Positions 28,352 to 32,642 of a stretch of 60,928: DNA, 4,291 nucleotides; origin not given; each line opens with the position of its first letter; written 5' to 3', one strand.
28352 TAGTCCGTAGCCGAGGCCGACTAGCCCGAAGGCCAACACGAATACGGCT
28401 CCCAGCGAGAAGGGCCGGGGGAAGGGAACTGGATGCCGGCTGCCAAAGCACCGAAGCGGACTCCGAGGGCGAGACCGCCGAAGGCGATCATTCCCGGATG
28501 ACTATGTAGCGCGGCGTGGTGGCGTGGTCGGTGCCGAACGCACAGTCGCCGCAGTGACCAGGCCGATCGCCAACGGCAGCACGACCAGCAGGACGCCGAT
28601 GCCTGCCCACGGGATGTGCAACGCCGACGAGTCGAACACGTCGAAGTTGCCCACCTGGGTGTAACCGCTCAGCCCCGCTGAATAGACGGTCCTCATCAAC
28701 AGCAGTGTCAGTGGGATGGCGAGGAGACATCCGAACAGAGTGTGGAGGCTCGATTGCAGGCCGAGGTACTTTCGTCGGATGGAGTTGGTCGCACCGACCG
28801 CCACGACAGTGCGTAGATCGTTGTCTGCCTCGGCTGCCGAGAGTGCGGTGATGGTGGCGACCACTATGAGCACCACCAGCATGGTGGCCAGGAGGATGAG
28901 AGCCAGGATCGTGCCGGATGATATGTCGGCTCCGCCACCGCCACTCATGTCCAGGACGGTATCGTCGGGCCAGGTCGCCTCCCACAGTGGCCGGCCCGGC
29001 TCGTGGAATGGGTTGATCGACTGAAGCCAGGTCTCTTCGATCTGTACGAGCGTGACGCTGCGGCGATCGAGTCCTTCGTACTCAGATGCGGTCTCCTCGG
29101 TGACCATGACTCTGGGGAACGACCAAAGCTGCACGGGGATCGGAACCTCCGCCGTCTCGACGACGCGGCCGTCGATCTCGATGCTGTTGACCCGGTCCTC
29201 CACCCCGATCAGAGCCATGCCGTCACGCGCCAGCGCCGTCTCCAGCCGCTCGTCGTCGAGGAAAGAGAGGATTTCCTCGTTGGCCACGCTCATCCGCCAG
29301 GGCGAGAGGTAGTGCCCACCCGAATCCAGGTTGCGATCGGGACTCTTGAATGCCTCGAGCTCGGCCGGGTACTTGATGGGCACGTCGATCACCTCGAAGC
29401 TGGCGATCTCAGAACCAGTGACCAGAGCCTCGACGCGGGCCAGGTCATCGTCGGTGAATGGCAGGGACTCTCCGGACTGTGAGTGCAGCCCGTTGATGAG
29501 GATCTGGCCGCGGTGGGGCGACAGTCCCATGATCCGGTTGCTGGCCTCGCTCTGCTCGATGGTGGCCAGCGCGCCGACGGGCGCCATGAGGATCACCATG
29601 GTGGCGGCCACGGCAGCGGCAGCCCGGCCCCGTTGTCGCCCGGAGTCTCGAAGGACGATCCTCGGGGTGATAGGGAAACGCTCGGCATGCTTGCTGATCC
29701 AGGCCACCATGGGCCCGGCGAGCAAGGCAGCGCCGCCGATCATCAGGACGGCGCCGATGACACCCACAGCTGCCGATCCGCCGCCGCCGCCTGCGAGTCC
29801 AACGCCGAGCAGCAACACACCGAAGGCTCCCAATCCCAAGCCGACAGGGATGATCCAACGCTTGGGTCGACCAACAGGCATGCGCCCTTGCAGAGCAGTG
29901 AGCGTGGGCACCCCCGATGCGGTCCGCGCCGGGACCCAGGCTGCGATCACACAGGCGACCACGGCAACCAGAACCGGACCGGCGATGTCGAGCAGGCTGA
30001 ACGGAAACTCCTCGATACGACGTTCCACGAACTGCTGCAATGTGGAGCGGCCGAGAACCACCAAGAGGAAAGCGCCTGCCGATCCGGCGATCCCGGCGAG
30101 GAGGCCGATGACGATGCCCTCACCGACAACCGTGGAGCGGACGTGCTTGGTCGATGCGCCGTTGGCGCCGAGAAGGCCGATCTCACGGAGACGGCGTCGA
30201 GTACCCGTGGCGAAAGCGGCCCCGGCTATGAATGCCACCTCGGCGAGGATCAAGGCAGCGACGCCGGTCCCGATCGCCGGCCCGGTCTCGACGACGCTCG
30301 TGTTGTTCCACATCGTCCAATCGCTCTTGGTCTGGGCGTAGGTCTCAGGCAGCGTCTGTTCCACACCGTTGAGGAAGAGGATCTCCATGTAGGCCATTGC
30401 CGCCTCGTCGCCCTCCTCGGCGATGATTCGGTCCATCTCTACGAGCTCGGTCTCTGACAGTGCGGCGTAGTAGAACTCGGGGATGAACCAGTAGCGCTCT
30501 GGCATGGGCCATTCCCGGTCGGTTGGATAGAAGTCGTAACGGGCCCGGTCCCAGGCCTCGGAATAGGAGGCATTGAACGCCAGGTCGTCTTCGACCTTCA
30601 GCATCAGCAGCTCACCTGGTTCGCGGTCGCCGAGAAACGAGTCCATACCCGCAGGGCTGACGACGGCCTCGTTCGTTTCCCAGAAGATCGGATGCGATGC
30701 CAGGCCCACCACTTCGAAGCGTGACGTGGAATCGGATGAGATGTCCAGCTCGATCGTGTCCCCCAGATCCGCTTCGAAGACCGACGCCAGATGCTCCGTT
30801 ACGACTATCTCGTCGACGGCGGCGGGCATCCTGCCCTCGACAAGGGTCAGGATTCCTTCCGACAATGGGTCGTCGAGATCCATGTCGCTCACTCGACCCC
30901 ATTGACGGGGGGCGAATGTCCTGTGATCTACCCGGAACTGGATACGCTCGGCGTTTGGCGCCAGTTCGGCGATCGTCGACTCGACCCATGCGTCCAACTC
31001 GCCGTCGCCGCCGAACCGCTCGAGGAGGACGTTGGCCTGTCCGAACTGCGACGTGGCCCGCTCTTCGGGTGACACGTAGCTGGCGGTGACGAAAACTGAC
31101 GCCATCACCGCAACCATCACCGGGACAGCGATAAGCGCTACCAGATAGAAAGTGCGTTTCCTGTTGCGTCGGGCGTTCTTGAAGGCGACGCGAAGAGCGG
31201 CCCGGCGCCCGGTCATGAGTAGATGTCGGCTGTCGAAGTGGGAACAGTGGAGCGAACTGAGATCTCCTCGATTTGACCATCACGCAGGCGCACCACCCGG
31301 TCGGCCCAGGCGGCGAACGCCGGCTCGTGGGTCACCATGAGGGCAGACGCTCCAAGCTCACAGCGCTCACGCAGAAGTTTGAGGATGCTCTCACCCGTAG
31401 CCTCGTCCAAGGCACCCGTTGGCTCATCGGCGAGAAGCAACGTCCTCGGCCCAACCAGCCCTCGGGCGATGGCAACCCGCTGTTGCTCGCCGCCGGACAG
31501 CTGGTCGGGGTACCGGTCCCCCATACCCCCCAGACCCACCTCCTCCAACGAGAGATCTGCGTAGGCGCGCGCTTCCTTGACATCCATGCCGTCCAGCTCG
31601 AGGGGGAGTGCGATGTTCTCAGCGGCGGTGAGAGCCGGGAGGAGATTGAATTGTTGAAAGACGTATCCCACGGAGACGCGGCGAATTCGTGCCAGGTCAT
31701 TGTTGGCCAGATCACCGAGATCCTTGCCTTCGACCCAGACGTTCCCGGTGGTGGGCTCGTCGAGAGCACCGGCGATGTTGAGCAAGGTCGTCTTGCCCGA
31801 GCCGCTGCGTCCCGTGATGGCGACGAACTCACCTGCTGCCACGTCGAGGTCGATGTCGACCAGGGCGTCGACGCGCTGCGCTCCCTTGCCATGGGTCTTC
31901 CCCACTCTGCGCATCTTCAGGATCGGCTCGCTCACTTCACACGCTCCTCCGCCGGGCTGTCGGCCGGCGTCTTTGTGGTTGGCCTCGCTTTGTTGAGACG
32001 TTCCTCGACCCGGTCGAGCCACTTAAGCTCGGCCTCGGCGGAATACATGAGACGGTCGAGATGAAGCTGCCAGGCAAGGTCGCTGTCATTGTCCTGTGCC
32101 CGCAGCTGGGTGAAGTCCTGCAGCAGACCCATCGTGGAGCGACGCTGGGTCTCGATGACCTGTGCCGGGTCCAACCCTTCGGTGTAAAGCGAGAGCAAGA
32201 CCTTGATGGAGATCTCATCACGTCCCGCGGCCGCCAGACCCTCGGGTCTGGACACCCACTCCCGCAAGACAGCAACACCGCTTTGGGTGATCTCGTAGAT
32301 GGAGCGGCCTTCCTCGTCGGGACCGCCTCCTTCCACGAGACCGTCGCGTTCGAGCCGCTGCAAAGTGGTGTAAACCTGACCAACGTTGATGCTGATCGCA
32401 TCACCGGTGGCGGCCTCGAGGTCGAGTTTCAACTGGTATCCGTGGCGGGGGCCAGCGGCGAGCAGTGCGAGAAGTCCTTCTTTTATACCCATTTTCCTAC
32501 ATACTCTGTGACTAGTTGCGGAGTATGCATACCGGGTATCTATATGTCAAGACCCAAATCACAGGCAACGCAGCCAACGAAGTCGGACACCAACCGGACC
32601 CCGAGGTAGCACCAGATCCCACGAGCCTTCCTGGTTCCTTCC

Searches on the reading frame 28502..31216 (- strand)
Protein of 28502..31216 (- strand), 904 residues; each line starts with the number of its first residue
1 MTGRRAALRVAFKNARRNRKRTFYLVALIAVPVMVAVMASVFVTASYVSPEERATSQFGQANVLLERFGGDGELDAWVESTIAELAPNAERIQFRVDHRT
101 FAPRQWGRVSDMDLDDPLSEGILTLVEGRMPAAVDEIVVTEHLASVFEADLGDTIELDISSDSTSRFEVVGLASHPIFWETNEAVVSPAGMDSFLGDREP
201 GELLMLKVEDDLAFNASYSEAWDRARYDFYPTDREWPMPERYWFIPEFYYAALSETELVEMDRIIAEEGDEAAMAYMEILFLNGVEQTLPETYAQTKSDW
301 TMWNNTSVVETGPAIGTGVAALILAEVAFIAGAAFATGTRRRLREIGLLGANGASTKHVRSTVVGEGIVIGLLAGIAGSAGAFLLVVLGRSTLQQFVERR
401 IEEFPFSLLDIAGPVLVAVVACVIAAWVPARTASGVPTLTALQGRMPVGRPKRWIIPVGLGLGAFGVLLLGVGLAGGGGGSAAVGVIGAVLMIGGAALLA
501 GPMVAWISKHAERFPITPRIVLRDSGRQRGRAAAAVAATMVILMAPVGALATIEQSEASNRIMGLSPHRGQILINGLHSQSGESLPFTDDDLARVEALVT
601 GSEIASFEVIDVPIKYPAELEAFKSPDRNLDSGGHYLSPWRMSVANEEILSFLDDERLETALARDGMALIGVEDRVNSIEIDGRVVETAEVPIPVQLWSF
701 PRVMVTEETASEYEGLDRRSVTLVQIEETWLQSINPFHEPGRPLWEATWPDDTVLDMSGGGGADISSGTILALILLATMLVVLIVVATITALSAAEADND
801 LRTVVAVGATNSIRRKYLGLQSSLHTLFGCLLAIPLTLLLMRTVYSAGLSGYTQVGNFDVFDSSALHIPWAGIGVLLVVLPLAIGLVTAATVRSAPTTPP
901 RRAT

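Call 59: search_protein_families(library=pfam, proteins=[window:28502-31216:-], max_evalue=0.00001)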
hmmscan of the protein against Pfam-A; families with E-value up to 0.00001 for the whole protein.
window:28502-31216:- (904 aa): 1 family
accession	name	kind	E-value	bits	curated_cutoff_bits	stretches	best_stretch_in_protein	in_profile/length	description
PF02687.27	FtsX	-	1.9e-14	54.1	25.5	1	319-434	3-116/120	FtsX-like permease C-terminal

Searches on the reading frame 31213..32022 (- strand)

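Call 59: search_protein_families(library=pfam, proteins=[window:31213-32022:-], max_evalue=0.00001)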
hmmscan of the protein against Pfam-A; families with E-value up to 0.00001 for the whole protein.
window:31213-32022:- (269 aa): 1 family
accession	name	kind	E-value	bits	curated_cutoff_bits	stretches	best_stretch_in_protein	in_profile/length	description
PF00005.33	ABC_tran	-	1.7e-32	113.3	25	1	56-202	3-136/137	ABC transporter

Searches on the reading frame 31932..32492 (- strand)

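Call 59: search_protein_families(library=pfam, proteins=[window:31932-32492:-], max_evalue=0.00001)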
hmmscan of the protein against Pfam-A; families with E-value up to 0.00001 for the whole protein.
window:31932-32492:- (186 aa): 2 families
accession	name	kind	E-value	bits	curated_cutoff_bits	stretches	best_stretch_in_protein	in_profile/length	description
PF03551.20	PadR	-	6e-16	58.7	27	1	7-78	1-75/75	Transcriptional regulator PadR-like family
PF10400.15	Vir_act_alpha_C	-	3.1e-08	34.7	22.4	1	91-166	2-77/78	Virulence activator alpha C-term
